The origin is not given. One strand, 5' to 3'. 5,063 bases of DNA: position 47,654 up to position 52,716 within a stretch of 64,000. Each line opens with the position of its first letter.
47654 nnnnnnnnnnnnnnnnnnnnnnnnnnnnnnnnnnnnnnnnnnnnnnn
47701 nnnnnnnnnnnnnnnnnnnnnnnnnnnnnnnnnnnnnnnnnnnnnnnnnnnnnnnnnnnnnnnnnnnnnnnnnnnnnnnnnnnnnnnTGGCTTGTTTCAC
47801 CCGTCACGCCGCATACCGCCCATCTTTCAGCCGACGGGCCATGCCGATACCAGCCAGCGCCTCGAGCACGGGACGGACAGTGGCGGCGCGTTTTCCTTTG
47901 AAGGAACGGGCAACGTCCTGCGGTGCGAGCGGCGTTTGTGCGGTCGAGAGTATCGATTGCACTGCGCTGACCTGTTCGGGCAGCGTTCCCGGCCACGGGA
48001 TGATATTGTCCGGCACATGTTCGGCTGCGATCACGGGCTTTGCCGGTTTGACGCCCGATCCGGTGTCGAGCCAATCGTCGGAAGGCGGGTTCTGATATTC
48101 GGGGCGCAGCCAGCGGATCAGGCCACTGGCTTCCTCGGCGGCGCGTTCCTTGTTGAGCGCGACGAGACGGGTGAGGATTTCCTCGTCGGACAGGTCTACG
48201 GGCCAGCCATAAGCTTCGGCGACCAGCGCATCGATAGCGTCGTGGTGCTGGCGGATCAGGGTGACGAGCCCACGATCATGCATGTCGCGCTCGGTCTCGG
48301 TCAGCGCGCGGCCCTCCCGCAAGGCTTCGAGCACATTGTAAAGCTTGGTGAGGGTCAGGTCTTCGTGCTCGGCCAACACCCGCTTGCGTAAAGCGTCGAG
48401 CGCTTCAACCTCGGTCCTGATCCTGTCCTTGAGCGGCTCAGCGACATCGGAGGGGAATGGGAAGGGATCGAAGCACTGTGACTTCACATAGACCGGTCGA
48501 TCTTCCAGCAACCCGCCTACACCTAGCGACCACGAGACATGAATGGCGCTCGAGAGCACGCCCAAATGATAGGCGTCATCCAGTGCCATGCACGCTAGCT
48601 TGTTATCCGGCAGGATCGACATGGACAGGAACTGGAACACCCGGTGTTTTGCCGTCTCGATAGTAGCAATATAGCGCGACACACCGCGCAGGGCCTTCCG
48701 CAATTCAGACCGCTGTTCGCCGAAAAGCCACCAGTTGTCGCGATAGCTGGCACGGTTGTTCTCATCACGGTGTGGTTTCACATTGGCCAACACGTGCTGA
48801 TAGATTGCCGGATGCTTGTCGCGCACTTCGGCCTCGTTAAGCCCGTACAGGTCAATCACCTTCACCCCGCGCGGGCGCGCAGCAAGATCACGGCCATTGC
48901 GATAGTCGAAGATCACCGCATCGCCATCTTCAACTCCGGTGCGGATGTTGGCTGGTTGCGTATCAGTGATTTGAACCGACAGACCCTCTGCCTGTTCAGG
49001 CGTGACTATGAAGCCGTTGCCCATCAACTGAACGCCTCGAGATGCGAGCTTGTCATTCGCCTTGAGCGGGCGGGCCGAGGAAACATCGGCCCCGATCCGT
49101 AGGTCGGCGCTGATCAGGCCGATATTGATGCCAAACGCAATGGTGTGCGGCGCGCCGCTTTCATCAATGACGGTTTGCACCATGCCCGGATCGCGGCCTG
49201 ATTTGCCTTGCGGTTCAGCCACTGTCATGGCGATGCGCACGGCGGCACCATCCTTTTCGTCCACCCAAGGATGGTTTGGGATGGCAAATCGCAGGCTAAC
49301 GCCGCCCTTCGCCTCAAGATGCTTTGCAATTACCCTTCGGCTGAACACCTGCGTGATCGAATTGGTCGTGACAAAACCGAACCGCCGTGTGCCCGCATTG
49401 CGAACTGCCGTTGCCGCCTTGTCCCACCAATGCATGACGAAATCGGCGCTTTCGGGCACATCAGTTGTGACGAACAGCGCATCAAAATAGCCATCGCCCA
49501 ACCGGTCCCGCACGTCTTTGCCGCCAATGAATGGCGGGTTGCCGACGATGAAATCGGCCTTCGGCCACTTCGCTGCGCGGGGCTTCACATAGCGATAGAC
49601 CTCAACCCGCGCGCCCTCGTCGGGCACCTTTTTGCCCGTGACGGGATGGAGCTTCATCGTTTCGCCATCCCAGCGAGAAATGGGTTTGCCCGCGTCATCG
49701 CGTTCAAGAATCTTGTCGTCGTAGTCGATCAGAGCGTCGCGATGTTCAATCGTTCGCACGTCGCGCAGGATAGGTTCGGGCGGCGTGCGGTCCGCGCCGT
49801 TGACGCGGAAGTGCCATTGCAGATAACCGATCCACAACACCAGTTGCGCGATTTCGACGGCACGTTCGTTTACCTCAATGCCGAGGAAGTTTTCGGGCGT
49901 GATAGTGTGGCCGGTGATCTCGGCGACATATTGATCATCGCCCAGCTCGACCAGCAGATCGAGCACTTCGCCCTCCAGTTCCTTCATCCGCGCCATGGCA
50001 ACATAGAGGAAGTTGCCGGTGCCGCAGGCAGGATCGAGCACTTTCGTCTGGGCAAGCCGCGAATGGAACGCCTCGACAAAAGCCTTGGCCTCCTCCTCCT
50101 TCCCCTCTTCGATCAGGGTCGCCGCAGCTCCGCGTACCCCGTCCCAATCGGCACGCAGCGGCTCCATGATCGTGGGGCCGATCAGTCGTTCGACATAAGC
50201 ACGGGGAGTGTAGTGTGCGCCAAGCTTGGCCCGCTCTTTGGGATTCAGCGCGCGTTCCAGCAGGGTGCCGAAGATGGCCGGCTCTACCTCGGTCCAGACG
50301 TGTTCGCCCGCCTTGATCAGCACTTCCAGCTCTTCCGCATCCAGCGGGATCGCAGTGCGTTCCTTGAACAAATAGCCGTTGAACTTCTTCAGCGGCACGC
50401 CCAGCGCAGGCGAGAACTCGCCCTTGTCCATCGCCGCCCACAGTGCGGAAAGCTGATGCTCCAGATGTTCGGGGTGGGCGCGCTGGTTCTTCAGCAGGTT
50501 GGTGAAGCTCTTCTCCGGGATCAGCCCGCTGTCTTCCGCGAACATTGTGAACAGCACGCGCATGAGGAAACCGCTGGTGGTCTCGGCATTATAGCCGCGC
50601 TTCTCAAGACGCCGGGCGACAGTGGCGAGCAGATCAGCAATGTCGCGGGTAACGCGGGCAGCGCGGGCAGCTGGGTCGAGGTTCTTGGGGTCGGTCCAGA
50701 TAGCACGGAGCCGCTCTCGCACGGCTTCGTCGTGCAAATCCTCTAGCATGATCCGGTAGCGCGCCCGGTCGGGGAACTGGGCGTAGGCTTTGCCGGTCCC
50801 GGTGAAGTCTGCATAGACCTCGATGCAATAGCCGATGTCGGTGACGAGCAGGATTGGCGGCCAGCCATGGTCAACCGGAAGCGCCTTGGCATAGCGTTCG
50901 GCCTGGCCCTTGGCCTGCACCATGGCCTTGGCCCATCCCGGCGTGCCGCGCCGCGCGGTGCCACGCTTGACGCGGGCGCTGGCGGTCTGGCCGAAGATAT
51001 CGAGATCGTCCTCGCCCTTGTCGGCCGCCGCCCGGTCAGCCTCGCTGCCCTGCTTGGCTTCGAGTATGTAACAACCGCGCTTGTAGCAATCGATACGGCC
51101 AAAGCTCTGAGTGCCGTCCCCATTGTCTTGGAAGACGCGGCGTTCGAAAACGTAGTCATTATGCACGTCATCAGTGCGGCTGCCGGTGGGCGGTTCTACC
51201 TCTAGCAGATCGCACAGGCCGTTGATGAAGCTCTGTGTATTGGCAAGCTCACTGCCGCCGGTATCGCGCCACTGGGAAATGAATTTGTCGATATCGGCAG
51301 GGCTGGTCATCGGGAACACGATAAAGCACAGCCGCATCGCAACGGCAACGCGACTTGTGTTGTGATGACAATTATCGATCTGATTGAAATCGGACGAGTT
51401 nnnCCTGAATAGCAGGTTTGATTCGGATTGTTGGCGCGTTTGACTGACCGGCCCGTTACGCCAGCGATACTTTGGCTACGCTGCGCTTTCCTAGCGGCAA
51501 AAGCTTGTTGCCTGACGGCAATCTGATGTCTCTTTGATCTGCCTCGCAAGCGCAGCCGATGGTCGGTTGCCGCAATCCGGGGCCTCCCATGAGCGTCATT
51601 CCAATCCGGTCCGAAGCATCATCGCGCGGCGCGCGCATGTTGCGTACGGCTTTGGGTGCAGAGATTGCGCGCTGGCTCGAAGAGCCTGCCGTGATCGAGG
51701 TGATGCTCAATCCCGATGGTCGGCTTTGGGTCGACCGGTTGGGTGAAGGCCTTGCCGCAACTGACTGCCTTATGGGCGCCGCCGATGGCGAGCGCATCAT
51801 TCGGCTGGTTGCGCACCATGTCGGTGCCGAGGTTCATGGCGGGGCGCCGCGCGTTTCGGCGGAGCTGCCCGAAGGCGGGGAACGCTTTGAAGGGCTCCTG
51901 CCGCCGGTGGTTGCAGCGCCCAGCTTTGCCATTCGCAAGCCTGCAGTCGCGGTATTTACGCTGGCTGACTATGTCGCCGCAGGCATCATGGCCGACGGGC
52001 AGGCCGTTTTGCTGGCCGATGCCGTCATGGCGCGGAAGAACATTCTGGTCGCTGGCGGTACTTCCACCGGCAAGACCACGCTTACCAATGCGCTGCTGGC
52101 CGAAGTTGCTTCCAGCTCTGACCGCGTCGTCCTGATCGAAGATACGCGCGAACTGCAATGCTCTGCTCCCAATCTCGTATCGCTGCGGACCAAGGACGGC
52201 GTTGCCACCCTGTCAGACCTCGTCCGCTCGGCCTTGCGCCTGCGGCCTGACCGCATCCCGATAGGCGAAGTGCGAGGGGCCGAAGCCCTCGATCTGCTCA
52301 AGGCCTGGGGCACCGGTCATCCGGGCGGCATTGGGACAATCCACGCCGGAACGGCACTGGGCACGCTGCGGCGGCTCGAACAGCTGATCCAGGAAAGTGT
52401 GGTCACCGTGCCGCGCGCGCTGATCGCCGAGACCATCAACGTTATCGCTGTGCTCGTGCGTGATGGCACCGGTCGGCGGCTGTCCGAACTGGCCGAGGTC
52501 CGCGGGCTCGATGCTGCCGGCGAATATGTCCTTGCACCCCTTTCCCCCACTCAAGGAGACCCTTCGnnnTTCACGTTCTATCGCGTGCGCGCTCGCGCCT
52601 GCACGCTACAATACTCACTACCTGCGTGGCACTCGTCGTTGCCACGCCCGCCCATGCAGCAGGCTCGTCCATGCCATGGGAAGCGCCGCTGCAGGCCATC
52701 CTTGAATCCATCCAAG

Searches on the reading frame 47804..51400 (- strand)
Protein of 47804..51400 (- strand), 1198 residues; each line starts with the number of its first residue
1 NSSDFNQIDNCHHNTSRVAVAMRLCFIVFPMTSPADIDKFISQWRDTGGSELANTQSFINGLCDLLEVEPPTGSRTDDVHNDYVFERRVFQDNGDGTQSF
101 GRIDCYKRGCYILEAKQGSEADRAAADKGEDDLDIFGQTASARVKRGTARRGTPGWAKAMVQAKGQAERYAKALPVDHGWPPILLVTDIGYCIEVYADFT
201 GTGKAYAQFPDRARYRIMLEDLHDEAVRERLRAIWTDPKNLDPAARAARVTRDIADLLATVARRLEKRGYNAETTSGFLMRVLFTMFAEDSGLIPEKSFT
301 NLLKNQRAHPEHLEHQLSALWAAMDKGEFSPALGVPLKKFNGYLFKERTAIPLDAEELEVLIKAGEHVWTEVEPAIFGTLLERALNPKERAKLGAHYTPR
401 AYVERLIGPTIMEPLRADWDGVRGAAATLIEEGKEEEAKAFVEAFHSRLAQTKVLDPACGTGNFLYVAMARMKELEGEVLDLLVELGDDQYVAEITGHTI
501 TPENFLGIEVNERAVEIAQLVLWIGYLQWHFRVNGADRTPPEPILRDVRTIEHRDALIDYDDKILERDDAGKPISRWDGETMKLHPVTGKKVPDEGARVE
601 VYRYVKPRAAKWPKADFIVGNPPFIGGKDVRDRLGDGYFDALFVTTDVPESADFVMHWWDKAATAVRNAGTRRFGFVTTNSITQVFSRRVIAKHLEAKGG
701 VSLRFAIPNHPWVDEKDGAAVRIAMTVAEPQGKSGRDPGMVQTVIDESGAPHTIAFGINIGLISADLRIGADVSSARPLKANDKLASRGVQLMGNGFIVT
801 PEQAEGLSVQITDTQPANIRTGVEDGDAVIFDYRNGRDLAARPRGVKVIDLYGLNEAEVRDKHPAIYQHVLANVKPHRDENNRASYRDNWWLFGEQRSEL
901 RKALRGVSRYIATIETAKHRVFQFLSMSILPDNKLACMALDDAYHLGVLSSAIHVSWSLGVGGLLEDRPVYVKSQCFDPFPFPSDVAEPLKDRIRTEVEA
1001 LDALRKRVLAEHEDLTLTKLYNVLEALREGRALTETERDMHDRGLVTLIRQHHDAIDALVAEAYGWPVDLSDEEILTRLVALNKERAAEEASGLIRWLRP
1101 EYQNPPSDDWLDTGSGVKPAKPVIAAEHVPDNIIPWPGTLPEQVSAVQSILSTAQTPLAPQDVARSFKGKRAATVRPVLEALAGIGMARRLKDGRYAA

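Call 36: search_protein_families(library=pfam, proteins=[window:47804-51400:-], max_evalue=0.00001)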
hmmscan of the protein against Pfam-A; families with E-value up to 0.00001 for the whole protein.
window:47804-51400:- (1198 aa): 4 families
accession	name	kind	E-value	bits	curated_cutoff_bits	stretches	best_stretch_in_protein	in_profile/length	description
PF20473.4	MmeI_Mtase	-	1.4e-34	119.9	27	1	437-723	6-243/259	MmeI, DNA-methyltransferase domain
PF20464.3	MmeI_N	-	5.9e-25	89.1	27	1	35-268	4-181/181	MmeI, N-terminal domain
PF20465.4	MmeI_hel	-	3e-15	57.2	27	1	276-345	4-75/75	MmeI, helicase spacer domain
PF20466.3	MmeI_TRD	-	2.8e-07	30.5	27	1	860-984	81-206/207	MmeI, target recognition domain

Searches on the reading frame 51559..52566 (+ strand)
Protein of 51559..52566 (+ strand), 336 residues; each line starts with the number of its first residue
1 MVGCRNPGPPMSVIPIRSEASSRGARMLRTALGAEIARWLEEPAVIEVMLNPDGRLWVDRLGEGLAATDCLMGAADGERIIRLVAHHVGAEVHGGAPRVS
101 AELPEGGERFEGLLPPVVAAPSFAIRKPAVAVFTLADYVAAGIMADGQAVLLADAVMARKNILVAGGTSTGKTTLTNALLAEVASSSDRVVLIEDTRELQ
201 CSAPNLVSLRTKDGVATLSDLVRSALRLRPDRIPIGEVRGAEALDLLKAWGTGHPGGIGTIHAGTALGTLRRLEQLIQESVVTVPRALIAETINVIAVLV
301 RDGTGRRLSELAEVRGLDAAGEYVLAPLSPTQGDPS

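Call 36: search_protein_families(library=pfam, proteins=[window:51559-52566:+], max_evalue=0.00001)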
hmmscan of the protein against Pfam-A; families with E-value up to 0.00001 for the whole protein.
window:51559-52566:+ (336 aa): 1 family
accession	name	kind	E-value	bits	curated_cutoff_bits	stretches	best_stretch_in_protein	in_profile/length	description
PF00437.27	T2SSE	-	2e-35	122.6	24.9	1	116-301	100-279/370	Type II/IV secretion system protein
